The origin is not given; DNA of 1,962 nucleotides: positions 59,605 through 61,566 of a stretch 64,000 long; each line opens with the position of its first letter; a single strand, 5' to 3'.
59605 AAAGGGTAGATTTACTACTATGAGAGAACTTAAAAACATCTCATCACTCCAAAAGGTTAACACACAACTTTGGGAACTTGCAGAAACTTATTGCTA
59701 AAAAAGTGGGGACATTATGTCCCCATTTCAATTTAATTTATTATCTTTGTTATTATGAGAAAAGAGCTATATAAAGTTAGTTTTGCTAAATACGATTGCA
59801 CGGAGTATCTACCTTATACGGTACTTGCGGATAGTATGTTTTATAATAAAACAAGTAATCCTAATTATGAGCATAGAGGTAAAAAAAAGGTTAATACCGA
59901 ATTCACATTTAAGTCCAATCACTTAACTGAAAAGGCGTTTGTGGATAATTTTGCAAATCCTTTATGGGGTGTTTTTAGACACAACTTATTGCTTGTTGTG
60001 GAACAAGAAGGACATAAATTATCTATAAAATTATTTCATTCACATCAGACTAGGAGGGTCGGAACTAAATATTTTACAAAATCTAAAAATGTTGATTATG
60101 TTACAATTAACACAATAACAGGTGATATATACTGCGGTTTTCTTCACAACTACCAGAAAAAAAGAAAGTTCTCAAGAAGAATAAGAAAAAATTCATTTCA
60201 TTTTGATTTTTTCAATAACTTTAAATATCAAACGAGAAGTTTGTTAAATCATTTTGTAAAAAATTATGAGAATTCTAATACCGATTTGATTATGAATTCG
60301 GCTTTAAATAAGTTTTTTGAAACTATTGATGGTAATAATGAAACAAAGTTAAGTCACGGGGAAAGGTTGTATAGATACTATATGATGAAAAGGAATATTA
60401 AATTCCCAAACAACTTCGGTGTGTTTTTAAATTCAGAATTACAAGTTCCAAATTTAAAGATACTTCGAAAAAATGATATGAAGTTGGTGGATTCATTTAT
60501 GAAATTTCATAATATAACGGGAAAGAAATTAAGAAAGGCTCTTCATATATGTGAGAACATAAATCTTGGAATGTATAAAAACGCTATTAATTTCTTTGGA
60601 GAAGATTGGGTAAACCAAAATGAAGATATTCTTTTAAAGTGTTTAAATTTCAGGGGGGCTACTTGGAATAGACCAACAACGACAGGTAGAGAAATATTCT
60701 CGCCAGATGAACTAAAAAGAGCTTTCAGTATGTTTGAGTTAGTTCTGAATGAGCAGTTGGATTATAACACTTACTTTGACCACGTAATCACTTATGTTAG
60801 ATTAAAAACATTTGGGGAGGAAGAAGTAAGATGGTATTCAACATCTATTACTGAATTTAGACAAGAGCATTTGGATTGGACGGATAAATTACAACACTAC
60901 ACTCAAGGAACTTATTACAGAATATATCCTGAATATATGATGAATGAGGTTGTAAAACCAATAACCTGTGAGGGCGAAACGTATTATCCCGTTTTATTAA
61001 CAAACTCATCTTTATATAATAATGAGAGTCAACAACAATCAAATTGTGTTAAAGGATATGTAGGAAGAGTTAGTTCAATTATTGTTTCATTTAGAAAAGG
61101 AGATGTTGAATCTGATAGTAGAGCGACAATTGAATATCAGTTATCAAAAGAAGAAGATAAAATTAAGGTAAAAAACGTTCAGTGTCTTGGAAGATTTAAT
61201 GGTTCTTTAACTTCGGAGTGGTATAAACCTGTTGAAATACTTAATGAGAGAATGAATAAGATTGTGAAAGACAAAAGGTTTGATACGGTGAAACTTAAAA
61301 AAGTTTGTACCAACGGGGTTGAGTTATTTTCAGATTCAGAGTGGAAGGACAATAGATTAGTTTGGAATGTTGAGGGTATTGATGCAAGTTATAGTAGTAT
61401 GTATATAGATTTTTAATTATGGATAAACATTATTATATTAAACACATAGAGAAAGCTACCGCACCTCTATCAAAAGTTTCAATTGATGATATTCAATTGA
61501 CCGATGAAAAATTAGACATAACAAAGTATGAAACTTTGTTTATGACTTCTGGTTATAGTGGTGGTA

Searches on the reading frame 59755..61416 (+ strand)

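Call 10: search_protein_families(library=pfam, proteins=[window:59755-61416:+], max_evalue=0.01)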
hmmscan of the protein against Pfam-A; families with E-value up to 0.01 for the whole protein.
window:59755-61416:+ (553 aa): 1 family
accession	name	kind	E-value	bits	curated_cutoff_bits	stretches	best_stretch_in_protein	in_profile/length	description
PF14284.11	PcfJ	-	0.00077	19.7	25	1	368-466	27-125/147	PcfJ-like protein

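Call 48: search_protein_families(library=phrogs, proteins=[window:59755-61416:+], max_evalue=0.01)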
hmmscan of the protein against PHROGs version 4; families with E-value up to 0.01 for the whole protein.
window:59755-61416:+ (553 aa): 0 families
